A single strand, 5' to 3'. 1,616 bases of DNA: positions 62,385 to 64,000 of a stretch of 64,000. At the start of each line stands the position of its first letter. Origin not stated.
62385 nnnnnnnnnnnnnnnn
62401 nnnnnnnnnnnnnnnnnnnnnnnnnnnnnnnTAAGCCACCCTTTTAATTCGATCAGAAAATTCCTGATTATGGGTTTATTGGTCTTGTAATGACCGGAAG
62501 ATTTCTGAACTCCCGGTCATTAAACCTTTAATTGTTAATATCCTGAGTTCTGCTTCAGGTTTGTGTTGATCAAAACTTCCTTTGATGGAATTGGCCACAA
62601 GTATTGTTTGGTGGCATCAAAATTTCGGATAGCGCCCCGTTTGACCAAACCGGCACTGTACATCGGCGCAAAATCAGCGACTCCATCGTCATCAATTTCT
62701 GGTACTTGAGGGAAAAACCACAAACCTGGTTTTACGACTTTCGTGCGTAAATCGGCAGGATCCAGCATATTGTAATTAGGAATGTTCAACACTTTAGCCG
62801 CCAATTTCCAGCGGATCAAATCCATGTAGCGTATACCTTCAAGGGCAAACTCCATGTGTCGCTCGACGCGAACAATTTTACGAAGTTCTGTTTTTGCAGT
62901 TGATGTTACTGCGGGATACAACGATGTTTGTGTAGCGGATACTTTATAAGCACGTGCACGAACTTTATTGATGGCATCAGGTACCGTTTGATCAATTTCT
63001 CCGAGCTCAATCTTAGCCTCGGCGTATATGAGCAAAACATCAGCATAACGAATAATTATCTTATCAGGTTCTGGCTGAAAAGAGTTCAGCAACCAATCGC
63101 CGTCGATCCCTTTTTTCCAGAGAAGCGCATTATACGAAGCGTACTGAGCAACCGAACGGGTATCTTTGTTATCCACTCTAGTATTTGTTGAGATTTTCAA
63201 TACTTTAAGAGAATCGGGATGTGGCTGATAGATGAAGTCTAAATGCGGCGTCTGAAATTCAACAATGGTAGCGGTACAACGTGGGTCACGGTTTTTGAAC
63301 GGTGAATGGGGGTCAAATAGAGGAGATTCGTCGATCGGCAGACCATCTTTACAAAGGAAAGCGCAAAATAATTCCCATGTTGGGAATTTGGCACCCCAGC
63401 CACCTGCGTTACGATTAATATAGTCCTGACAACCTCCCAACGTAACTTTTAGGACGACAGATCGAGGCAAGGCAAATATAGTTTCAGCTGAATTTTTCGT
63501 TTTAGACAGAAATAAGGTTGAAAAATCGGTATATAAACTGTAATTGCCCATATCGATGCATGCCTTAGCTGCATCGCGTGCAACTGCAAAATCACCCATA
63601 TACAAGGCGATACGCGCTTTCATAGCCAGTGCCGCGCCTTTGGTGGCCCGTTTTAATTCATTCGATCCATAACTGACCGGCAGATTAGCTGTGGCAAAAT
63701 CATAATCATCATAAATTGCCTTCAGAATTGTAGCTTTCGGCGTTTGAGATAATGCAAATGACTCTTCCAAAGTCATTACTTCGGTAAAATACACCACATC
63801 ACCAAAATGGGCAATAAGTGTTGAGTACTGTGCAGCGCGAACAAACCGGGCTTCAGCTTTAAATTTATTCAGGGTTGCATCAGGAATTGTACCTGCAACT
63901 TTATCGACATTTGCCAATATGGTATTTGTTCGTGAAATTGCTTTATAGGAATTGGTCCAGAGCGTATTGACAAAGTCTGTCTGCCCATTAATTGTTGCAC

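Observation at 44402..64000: Flavoprotein-rich PUL: candidate oxidative glycan-processing system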

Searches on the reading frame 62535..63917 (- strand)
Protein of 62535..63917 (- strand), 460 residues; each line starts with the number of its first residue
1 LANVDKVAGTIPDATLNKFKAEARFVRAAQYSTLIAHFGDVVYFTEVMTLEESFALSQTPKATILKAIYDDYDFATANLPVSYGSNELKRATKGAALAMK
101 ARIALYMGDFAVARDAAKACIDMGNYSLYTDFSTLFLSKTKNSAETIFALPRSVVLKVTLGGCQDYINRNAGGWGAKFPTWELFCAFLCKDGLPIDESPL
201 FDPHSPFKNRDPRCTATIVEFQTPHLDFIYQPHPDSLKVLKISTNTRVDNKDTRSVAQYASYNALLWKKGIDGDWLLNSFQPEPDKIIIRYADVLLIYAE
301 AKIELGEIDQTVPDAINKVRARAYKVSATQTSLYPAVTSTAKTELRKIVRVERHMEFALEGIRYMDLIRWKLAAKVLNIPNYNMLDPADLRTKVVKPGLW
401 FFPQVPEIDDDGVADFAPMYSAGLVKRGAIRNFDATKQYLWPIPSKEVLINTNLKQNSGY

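Call 3: search_protein_families(library=pfam, proteins=[window:62535-63917:-], max_evalue=0.01)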
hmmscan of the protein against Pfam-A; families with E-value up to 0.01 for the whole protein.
window:62535-63917:- (460 aa): 2 families
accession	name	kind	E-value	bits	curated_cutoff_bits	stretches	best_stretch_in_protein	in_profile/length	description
PF07980.17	SusD_RagB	-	2.4e-39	136.2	23.1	1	166-460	32-297/297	SusD family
PF14322.12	SusD-like_3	-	3.8e-10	40.8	27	1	15-105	104-191/191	Starch-binding associating with outer membrane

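Call 11: search_protein_families(library=ncbifam, proteins=[window:62535-63917:-], max_evalue=0.01)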
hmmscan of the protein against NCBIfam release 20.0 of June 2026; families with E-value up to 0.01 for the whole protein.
window:62535-63917:- (460 aa): 2 families
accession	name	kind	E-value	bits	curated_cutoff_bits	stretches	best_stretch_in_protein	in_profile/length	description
NF033071.0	SusD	exception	2.8e-14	52.2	725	2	282-372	435-512/558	starch-binding outer membrane lipoprotein SusD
NF033072.0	NanU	exception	2.6e-09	36.7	425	1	285-326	388-426/521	SusD family outer membrane lipoprotein NanU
